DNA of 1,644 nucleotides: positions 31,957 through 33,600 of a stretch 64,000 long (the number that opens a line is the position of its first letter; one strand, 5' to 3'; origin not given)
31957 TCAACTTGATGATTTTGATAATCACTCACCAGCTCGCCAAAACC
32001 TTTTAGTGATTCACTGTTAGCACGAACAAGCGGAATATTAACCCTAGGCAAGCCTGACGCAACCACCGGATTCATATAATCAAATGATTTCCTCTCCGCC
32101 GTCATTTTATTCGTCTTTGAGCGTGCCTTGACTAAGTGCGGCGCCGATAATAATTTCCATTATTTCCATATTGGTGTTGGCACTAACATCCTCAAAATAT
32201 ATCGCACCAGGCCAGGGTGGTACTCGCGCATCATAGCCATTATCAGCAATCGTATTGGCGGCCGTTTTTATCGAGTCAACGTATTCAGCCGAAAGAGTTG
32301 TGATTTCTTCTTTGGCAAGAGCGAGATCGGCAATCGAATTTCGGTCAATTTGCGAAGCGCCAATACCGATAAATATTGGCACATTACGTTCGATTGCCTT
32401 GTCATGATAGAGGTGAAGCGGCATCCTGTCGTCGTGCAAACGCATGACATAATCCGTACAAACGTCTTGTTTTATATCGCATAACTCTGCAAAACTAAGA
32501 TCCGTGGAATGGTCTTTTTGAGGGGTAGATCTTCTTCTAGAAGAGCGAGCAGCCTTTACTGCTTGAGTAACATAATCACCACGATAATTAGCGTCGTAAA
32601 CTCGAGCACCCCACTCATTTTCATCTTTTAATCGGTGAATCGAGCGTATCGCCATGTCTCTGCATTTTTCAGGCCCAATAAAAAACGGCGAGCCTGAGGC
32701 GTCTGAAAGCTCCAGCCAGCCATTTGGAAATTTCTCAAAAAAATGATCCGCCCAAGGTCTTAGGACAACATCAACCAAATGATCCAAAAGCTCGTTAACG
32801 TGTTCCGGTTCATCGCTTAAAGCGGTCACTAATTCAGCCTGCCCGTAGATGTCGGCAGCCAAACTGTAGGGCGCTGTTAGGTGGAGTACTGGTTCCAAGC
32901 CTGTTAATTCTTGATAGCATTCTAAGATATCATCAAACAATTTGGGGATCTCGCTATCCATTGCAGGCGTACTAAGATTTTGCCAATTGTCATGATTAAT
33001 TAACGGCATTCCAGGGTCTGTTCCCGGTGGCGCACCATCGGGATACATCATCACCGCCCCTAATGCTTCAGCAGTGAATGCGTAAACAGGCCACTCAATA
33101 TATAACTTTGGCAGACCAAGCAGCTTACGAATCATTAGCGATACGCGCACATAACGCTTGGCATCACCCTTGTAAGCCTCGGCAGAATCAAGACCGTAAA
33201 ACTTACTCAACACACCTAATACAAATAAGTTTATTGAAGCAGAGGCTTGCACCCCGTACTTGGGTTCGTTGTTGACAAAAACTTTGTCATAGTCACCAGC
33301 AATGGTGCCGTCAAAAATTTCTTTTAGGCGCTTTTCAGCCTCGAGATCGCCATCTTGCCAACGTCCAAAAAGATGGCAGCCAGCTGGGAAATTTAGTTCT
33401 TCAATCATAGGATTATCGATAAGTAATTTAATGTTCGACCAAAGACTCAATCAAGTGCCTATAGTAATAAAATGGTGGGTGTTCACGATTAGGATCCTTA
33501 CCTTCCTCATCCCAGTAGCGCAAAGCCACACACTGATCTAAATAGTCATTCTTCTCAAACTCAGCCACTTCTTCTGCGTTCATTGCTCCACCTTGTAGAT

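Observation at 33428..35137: Single-polypeptide fusion of a TmpA/BBOX-like 2OG dioxygenase and a PhnZ/TmpB-like HD diiron oxygenase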

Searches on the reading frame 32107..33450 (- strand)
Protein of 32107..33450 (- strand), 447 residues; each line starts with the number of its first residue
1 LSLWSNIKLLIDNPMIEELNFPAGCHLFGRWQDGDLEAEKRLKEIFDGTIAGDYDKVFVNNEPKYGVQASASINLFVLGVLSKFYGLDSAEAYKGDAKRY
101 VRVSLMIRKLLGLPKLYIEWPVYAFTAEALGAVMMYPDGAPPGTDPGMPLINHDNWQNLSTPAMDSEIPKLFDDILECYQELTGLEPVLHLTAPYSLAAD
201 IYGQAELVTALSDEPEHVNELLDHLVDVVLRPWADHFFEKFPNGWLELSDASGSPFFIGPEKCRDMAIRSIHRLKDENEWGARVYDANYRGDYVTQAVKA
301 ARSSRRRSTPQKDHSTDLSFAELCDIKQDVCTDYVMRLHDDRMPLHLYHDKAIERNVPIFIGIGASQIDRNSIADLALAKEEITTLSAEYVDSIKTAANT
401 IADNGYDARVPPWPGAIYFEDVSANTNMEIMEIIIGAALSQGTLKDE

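Call 13: search_protein_families(library=pfam, proteins=[window:32107-33450:-], max_evalue=0.001)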
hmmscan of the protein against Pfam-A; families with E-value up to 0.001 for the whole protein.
window:32107-33450:- (447 aa): 1 family
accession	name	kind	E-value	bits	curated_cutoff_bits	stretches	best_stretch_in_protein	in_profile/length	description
PF01208.23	URO-D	-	1.7e-05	24.5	23.9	1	93-230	45-188/346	Uroporphyrinogen decarboxylase (URO-D)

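Call 15: search_protein_families(library=ncbifam, proteins=[window:32107-33450:-], max_evalue=0.001)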
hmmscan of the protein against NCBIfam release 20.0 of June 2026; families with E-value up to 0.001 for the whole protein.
window:32107-33450:- (447 aa): 1 family
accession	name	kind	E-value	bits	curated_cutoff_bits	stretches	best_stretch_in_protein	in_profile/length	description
NF004889.0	PRK06252.1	subfamily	1.2e-05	24.5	244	1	127-277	79-229/340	methylcobalamin:coenzyme M methyltransferase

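Call 47: search_solved_structures(query=window:32107-33450:-, max_evalue=10)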
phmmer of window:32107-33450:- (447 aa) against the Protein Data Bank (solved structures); distinct sequences matched with E-value up to 10: 0.

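Call 49: find_homologous_proteins(query=window:32107-33450:-, max_evalue=0.00001)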
Query window:32107-33450:- (447 aa): 1094 proteins with E <= 0.00001 among 8000 candidates; the best 120 are listed.
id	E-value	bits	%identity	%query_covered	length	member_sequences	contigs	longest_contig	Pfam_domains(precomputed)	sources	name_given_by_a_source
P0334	7.3e-274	927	92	96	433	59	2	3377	PF01208.24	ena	-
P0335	9.5e-254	860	85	97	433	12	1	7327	PF01208.24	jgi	-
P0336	2.1e-232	790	78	96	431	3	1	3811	PF01208.24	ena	-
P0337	1.2e-222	758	77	96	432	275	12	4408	-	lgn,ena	-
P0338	2.1e-222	757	77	96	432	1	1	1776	-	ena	-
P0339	1.5e-221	754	76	96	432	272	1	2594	-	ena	-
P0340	2.5e-220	750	76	96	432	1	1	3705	-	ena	-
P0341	7.3e-220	749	76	96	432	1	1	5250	-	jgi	-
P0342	1.0e-219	748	76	96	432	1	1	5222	-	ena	-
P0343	2.7e-219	747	76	96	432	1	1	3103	-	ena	-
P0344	2.7e-219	747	76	96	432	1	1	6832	-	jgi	-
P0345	3.4e-219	747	75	96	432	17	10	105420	-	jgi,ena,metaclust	jgi:hypothetical protein|metaclust:\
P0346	7.2e-219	745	76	96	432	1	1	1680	-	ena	-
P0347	1.6e-218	744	76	96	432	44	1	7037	-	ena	-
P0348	1.7e-218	744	75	96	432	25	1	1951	-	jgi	-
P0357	1.1e-176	607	60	96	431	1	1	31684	-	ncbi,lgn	-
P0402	2.1e-171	589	59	96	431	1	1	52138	PF01208.24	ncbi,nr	ncbi:MAG: hypothetical protein IIC58_00895 [Proteobacteria bacterium]|nr:hypothetical protein [Pseud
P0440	1.4e-166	573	57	96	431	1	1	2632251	-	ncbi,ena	-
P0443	4.8e-166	571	57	96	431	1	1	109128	-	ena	-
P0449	1.0e-164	567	58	96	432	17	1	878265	-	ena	-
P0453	2.9e-164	566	56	96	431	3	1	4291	-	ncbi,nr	ncbi:MAG: hypothetical protein GY952_03335 [Rhodobacteraceae bacterium]|nr:hypothetical protein [Par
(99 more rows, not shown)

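Call 50: find_encoding_contigs(protein=P0440, flank=7000, max_places=1)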
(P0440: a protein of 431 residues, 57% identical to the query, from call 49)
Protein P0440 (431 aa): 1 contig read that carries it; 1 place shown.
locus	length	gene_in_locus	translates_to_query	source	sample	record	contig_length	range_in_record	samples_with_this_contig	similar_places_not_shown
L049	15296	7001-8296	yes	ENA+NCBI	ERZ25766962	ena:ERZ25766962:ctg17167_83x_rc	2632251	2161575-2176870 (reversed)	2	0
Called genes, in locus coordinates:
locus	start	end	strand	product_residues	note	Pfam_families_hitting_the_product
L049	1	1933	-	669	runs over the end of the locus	PF00005:ABC_tran, PF02463:SMC_N (faint), PF13401:AAA_22 (faint), PF13304:AAA_21 (weak), PF08352:oligo_HPY (weak), PF00005:ABC_tran, PF08352:oligo_HPY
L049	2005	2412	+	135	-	-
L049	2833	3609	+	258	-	PF00106:adh_short, PF13561:adh_short_C2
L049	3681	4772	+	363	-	-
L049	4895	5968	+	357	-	PF00005:ABC_tran, PF13304:AAA_21 (faint), PF08402:TOBE_2 (weak)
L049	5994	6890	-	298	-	PF00126:HTH_1, PF03466:LysR_substrate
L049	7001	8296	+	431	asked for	-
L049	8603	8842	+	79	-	PF02416:TatA_B_E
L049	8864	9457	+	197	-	PF02416:TatA_B_E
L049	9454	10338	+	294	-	PF00902:TatC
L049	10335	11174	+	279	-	PF05673:DUF815, PF13191:AAA_16 (faint)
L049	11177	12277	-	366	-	PF01699:Na_Ca_ex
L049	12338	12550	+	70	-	PF11127:YgaP-like_TM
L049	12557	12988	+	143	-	PF04143:Sulf_transp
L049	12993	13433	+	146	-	PF20398:DUF6691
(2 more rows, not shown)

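Call 51: find_encoding_contigs(protein=P0402, flank=7000, max_places=1)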
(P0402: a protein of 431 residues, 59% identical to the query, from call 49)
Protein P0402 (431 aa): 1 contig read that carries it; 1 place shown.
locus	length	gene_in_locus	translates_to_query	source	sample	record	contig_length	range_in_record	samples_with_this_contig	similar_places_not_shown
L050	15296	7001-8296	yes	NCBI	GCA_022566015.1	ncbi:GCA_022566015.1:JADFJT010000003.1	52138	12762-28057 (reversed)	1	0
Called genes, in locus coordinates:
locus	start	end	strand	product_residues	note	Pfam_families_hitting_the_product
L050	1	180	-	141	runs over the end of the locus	PF08327:AHSA1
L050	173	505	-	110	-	PF12840:HTH_20, PF13412:HTH_24, PF25212:HVO_A0114 (weak), PF01022:HTH_5, PF01047:MarR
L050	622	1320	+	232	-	PF02798:GST_N, PF13417:GST_N_3, PF22441:CLIC-like_N, PF13409:GST_N_2, PF13410:GST_C_2 (weak)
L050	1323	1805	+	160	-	PF04463:2-thiour_desulf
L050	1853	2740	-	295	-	PF00126:HTH_1, PF03466:LysR_substrate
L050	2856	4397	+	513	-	PF06253:MTTB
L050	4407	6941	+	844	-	PF01266:DAO, PF07992:Pyr_redox_2 (faint), PF16350:FAO_M, PF01571:GCV_T, PF08669:GCV_T_C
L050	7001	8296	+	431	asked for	PF01208:URO-D (faint)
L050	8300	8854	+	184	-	PF01966:HD (weak)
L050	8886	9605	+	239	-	PF00702:Hydrolase, PF08282:Hydrolase_3 (faint), PF13419:HAD_2, PF13242:Hydrolase_like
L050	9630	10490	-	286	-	PF00581:Rhodanese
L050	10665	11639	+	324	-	PF08240:ADH_N, PF00107:ADH_zinc_N, PF13602:ADH_zinc_N_2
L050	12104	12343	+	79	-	PF06568:YjiS-like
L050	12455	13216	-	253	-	PF01061:ABC2_membrane, PF12698:ABC2_membrane_3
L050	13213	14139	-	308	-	PF00005:ABC_tran, PF13304:AAA_21 (faint)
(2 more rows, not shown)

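Call 52: find_encoding_contigs(protein=P0453, flank=7000, max_places=1)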
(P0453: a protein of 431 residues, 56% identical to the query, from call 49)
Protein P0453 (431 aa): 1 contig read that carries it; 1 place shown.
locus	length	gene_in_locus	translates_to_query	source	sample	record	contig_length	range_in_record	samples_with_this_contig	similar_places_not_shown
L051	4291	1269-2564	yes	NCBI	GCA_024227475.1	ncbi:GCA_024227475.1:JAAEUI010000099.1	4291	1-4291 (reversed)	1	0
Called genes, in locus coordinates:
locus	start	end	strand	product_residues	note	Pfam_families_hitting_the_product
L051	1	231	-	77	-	PF03600:CitMHS (weak)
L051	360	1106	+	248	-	PF20772:TACO1_YebC_N, PF01709:Transcrip_reg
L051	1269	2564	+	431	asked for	-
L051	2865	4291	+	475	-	PF05222:AlaDh_PNT_N, PF01262:AlaDh_PNT_C, PF12769:PNTB_4TM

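Call 63: predict_structure(alignment_id=A1)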
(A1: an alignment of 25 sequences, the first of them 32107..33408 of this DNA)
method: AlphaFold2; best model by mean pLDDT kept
length: 433 residues; sequences in the alignment: 25
mean_pLDDT: 83.2   pTM: 0.86
mean pLDDT of the five models: 83.2, 83.1, 81.1, 80.7, 76.8
residues with pLDDT >= 90: 210; 70-90: 165; 50-70: 22; < 50: 36
segments of 3 or more residues with pLDDT < 50: 238-244, 275-302
pLDDT, mean of each block of 10 residues (from residue 1): 91 97 98 97 77 84 94 93 96 92 85 92 85 90 93 95 93 88 88 82 91 94 92 68 54 81 82 48 24 27 67 76 81 93 89 85 91 94 92 79 86 94 89 53
secondary structure, 60 per line:
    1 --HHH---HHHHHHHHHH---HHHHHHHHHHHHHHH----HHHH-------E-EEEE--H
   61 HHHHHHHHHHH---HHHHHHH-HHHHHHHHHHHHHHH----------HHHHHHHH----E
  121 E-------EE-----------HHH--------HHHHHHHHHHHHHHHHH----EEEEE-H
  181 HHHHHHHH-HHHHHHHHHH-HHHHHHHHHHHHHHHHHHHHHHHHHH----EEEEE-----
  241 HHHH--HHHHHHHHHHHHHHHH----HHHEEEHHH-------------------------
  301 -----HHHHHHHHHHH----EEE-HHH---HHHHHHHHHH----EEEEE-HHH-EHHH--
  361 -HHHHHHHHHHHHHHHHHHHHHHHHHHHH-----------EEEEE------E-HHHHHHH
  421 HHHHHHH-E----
elements in order: H9-18 H22-36 H41-44 E54-57 H60-71 H75-81 H83-97 H108-115 H153-169 E174-178 H180-188 H190-199 H201-226 E231-235 H241-244 H247-262 E270-272 H306-316 E321-323 H331-340 E345-349 H362-389 E401-405 H414-427

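Call 65: fold_search(model_id=the predicted structure, library=pdb)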
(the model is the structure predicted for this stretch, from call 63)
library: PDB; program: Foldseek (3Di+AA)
matches with E <= 10: 722; with E <= 0.001: 12
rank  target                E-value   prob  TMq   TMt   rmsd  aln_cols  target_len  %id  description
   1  6w2o                  1.4e-07  1.00  0.58  0.69   5.8       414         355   12  Crystal structure of uroporphyrinogen III decarboxylate (hemE) from Stenotrophomonas maltophilia (released 2020-04-22)
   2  3gw3                  3.0e-07  1.00  0.52  0.62   6.4       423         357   12  human UROD mutant K297N (released 2009-07-07)
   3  4ay7_A                3.3e-07  1.00  0.53  0.66   6.4       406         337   12  methyltransferase from Methanosarcina mazei (released 2012-10-31)
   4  4ay8_A                3.7e-07  1.00  0.55  0.69   7.6       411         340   13  SeMet-derivative of a methyltransferase from M. mazei (released 2012-10-31)
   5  1r3s                  1.1e-06  1.00  0.51  0.61   7.5       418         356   12  Uroporphyrinogen Decarboxylase single mutant D86G in complex with coproporphyrinogen-I (released 2003-12-09)
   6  1r3r                  1.5e-06  1.00  0.51  0.60   7.3       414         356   12  Uroporphyrinogen Decarboxylase with mutation D86N (released 2003-12-09)
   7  2inf_A                2.5e-06  1.00  0.58  0.71   5.7       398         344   11  Crystal Structure of Uroporphyrinogen Decarboxylase from Bacillus subtilis (released 2006-10-24)
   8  1jph                  1.4e-05  1.00  0.51  0.61   7.2       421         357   13  Ile260Thr mutant of Human UroD, human uroporphyrinogen III decarboxylase (released 2001-12-19)
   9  2eja_A                4.1e-05  1.00  0.49  0.61   6.4       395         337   10  Crystal Structure Of Uroporphyrinogen Decarboxylase From Aquifex aeolicus (released 2008-03-18)
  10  4exq                  6.2e-05  1.00  0.45  0.53   8.8       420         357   11  CRYSTAL STRUCTURE of UROPORPHYRINOGEN DECARBOXYLASE (UPD) FROM BURKHOLDERIA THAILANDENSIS E264 (released 2012-05-16)
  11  2eja_B                2.8e-04  1.00  0.50  0.63   6.2       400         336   10  Crystal Structure Of Uroporphyrinogen Decarboxylase From Aquifex aeolicus (released 2008-03-18)
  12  3l7r                  7.3e-04  1.00  0.45  0.29   9.9       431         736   12  crystal structure of MetE from streptococcus mutans (released 2011-01-12)
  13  4ztx                  1.1e-03  1.00  0.42  0.27  10.0       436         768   12  Neurospora crassa cobalamin-independent methionine synthase complexed with Zn2+ (released 2015-12-09)
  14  1xpg_A                2.1e-03  1.00  0.42  0.27   8.7       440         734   11  Crystal Structure of T. maritima Cobalamin-Independent Methionine Synthase complexed with Zn2+ and Methyltetrahydrofol (released 2005-03-01)
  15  1t7l_A                2.1e-03  0.99  0.40  0.26  12.8       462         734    8  Crystal Structure of Cobalamin-Independent Methionine Synthase from T. maritima (released 2005-03-01)
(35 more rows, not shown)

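Call 78: find_encoding_contigs(protein=P0357, flank=6000, max_places=1)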
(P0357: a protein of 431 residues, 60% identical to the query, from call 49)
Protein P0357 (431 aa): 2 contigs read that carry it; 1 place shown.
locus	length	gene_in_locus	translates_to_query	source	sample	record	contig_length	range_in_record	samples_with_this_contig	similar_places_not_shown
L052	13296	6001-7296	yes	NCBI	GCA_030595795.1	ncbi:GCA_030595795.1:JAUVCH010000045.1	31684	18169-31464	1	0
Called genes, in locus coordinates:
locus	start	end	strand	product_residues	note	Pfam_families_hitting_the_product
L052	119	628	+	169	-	-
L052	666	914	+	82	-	-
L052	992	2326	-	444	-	PF00078:RVT_1, PF08388:GIIM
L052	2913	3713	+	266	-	-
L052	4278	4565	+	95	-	PF22277:EncFtn-like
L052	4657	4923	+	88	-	PF27535:RelB3_C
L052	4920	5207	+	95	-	PF05016:ParE_toxin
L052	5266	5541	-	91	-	PF03466:LysR_substrate (weak)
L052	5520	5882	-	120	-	PF00126:HTH_1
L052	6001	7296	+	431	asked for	-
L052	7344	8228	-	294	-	PF00126:HTH_1, PF03466:LysR_substrate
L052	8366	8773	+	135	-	PF04828:GFA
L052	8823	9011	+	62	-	PF06348:DUF1059 (weak)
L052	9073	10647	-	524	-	PF00486:Trans_reg_C, PF13428:TPR_14 (faint), PF07719:TPR_2 (faint), PF13181:TPR_8 (faint), PF00515:TPR_1 (faint)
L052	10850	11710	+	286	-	PF01488:Shikimate_DH (weak), PF03446:NAD_binding_2, PF03807:F420_oxidored (faint), PF21761:RedAm-like_C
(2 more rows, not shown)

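Call 79: find_encoding_contigs(protein=P0443, flank=6000, max_places=1)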
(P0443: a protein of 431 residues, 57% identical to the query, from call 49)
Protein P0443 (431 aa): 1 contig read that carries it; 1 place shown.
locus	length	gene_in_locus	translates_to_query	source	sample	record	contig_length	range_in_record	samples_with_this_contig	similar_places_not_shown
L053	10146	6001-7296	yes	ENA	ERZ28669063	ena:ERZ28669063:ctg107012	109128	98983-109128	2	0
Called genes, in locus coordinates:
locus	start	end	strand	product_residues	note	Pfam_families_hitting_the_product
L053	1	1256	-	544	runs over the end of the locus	PF18158:AidB_N, PF02770:Acyl-CoA_dh_M, PF00441:Acyl-CoA_dh_1, PF08028:Acyl-CoA_dh_2 (weak)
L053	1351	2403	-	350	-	PF00291:PALP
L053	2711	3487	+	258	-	PF00106:adh_short, PF08659:KR (weak), PF13561:adh_short_C2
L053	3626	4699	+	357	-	PF00005:ABC_tran, PF13304:AAA_21 (faint), PF08402:TOBE_2 (weak)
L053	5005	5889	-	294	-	PF00126:HTH_1, PF03466:LysR_substrate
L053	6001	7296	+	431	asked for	-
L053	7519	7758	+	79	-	PF02416:TatA_B_E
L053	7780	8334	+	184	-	PF02416:TatA_B_E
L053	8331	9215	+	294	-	PF00902:TatC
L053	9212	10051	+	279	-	PF05673:DUF815, PF13191:AAA_16 (weak), PF00004:AAA (faint)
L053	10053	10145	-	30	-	?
